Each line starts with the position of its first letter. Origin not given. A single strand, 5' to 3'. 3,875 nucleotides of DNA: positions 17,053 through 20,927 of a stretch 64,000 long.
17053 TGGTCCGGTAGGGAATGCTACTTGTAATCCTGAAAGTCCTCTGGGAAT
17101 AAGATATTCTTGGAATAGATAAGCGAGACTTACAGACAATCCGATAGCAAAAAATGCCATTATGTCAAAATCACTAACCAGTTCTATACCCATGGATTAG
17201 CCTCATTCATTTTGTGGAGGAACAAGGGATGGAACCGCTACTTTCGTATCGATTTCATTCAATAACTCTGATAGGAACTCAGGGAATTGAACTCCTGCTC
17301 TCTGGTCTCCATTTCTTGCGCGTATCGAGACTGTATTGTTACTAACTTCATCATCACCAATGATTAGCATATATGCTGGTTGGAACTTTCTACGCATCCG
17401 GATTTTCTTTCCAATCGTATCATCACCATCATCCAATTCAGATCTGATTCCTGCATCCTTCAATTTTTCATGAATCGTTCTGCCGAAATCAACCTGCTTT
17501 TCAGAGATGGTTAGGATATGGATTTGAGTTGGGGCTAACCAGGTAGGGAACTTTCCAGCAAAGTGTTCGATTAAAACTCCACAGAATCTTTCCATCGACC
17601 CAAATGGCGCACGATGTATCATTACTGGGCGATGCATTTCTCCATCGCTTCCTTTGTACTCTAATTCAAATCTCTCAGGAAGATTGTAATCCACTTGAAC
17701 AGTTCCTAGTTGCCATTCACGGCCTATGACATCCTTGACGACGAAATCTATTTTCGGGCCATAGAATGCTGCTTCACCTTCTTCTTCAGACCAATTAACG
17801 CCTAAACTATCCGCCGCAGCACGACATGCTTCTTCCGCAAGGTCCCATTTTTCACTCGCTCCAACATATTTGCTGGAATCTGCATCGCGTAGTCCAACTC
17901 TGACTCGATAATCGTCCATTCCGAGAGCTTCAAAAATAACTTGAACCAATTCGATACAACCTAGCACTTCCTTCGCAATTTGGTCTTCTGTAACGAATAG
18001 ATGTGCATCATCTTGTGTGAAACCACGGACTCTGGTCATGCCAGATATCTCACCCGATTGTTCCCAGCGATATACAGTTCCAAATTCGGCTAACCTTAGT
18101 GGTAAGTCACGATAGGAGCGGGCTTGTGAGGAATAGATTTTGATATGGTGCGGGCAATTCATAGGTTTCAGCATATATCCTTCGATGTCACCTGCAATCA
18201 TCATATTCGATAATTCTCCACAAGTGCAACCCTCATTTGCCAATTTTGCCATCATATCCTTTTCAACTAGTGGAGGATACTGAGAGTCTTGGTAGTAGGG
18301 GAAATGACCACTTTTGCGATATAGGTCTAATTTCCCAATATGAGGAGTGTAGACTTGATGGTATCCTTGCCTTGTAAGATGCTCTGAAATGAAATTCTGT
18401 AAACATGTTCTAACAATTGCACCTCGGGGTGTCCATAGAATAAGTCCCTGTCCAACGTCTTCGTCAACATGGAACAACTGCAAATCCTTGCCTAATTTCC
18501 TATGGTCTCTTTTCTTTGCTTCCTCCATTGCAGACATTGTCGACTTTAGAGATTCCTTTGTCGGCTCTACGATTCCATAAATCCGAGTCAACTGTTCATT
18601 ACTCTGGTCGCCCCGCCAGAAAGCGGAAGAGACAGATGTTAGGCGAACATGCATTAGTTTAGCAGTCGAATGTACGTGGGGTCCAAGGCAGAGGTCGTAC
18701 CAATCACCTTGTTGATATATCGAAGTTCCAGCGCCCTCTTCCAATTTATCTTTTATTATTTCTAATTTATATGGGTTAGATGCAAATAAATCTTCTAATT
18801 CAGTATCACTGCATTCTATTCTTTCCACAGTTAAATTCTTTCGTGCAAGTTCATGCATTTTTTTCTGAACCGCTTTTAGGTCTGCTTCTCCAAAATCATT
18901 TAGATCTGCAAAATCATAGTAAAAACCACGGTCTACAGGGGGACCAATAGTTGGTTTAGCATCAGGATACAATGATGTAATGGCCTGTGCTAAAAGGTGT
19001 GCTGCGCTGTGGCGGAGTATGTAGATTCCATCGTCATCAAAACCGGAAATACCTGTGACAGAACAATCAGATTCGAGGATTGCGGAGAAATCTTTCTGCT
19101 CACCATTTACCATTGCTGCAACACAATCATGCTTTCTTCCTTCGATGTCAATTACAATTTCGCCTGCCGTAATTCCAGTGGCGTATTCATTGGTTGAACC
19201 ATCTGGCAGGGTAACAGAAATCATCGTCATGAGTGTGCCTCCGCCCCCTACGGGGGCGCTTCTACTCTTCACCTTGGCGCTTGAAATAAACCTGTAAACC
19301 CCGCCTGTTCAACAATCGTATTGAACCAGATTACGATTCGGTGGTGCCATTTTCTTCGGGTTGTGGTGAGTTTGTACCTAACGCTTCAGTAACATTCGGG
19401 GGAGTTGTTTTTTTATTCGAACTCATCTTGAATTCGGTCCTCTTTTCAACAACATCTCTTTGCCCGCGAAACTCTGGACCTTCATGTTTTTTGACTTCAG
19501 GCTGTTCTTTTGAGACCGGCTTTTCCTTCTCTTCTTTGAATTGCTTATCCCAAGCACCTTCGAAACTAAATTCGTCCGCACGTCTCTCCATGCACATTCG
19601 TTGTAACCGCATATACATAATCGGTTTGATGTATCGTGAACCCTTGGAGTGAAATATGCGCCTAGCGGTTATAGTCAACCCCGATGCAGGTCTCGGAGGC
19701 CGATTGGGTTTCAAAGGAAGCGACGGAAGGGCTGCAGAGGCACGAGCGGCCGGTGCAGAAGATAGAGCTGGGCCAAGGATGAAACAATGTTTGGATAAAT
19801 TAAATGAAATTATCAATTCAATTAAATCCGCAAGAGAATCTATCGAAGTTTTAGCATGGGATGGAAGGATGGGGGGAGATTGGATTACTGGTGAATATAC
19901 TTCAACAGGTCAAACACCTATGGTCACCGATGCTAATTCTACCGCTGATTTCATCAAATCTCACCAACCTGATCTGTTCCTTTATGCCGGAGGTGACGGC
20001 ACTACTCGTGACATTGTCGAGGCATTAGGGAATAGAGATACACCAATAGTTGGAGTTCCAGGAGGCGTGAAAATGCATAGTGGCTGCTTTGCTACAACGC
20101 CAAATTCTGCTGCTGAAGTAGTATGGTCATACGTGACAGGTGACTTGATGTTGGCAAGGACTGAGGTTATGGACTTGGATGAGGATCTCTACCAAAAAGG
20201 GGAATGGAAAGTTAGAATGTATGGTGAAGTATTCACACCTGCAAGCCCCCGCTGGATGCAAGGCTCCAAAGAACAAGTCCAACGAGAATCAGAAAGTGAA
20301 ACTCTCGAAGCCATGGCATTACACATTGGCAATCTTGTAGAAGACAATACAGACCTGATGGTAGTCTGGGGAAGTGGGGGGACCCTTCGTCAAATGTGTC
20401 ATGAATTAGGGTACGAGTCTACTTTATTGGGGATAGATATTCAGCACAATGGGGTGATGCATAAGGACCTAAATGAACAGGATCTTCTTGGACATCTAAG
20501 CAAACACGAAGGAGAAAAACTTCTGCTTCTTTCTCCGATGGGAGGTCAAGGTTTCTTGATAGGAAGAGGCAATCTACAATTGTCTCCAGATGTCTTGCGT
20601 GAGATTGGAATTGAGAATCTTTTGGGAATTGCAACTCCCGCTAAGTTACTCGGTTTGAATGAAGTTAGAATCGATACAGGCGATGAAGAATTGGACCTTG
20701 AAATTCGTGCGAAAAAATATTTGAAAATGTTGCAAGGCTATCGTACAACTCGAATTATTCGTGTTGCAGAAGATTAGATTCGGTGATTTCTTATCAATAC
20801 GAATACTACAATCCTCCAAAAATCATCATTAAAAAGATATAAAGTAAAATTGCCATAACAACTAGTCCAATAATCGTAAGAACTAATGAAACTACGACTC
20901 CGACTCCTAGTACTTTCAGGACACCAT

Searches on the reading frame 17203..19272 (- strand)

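Call 77: search_protein_families(library=pfam, proteins=[window:17203-19272:-], max_evalue=0.00001)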
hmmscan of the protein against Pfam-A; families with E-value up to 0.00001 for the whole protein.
window:17203-19272:- (689 aa): 4 families
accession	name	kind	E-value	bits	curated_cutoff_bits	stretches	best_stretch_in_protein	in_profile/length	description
PF00587.30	tRNA-synt_2b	-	1.6e-46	159.1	29.3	1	364-571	9-179/179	tRNA synthetase class II core domain (G, H, P, S and T)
PF03129.25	HGTP_anticodon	-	5.5e-16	58.9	21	1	583-672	1-93/94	Anticodon binding domain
PF07973.19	tRNA_SAD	-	1.7e-12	47.6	24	1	184-232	2-44/44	Threonyl and Alanyl tRNA synthetase second additional domain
PF02824.27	TGS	-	6.5e-07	29.7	22.2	1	18-73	1-57/60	TGS domain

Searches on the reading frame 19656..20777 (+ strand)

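Call 77: search_protein_families(library=pfam, proteins=[window:19656-20777:+], max_evalue=0.00001)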
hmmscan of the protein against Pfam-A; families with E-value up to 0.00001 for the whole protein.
window:19656-20777:+ (373 aa): 2 families
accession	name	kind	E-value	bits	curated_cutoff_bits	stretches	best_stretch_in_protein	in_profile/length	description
PF01513.26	NAD_kinase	-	3.8e-13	50.3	25.5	1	91-162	59-128/130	ATP-NAD kinase N-terminal domain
PF20143.4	NAD_kinase_C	-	2.3e-10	40.7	23.7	1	235-370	5-126/126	ATP-NAD kinase C-terminal domain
